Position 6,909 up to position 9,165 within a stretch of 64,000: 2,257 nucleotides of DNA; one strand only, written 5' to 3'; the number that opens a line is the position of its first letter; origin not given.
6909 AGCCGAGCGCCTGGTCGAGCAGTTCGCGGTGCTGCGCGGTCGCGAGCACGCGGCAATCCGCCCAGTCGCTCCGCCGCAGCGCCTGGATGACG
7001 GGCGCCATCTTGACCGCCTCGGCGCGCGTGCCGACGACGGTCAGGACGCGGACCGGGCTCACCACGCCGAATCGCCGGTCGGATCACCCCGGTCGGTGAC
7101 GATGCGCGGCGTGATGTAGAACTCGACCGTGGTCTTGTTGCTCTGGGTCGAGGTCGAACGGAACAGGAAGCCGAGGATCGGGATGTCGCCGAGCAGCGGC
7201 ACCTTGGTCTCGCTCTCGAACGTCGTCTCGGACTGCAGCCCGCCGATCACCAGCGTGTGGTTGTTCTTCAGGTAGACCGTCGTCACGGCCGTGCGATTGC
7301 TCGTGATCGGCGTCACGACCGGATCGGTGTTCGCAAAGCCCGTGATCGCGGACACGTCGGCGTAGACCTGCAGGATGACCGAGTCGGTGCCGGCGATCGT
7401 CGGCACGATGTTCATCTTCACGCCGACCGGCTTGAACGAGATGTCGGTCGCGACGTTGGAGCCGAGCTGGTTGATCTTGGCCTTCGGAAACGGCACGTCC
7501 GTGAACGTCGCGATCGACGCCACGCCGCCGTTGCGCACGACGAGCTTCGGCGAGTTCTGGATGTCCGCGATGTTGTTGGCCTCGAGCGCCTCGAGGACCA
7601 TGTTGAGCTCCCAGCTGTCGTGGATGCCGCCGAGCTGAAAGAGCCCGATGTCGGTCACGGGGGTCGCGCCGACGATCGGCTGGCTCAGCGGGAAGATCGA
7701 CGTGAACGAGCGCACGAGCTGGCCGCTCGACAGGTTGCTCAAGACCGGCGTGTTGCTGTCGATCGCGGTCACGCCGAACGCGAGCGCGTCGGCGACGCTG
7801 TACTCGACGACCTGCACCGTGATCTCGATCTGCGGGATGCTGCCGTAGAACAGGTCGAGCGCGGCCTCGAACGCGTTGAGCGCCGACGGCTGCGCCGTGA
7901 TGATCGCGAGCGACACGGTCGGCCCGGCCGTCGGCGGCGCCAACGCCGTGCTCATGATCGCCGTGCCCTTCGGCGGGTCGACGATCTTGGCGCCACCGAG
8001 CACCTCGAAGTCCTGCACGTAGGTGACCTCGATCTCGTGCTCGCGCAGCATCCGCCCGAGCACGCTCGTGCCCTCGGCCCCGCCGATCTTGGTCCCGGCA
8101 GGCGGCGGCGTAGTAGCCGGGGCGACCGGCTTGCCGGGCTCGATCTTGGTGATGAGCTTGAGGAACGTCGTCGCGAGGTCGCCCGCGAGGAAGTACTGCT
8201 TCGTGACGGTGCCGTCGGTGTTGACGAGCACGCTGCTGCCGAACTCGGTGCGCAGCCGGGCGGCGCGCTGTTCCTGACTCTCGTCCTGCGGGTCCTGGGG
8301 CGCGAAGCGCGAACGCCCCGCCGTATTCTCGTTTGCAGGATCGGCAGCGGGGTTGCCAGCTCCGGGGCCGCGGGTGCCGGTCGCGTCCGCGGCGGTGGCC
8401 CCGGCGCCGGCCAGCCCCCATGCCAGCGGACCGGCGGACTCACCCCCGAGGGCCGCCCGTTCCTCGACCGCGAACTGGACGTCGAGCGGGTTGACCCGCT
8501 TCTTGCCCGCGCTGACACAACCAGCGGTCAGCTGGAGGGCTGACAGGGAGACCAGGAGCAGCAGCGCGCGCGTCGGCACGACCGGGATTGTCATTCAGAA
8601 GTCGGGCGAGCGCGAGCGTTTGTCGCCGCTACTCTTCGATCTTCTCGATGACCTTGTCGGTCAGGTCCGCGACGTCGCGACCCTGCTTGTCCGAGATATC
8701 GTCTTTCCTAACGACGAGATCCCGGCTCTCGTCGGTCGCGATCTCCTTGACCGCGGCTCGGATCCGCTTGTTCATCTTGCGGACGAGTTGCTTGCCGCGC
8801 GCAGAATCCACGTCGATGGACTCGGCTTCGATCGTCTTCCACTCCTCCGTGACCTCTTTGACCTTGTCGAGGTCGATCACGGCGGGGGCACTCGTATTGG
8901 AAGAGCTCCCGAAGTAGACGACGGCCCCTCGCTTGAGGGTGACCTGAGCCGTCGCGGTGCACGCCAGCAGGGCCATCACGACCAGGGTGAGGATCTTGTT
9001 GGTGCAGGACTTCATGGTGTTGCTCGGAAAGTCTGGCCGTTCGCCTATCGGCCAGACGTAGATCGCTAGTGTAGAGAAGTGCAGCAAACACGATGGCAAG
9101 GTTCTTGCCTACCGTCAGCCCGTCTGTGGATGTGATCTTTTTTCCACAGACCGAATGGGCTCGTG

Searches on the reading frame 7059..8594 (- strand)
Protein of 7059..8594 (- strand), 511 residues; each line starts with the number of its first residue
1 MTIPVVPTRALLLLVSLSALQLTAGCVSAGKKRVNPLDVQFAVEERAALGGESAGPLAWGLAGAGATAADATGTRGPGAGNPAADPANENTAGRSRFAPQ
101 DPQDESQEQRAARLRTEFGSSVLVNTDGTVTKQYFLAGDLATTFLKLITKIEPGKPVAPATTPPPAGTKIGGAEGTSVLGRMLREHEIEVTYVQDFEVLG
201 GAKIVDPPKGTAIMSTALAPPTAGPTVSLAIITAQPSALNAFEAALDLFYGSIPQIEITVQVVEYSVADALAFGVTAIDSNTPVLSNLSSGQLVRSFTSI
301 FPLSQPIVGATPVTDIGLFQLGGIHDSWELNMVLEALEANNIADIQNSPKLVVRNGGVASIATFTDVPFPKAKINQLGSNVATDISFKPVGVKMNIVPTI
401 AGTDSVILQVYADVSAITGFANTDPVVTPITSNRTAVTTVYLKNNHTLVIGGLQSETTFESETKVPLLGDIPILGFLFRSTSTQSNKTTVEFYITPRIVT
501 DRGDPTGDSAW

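Call 84: search_protein_families(library=pfam, proteins=[window:7059-8594:-], max_evalue=0.001)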
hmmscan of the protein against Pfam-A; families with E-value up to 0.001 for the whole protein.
window:7059-8594:- (511 aa): 1 family
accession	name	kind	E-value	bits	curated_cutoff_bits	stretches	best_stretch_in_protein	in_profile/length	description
PF00263.26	Secretin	-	4e-37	127.8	27.5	1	336-499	1-168/169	Bacterial type II and III secretion system protein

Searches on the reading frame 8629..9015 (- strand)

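Call 84: search_protein_families(library=pfam, proteins=[window:8629-9015:-], max_evalue=0.001)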
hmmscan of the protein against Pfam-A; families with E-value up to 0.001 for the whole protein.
window:8629-9015:- (128 aa): 1 family
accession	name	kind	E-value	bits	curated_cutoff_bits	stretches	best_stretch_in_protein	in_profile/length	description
PF03938.19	OmpH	-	0.00048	20.8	32.4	0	73-126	88-141/141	Outer membrane protein (OmpH-like)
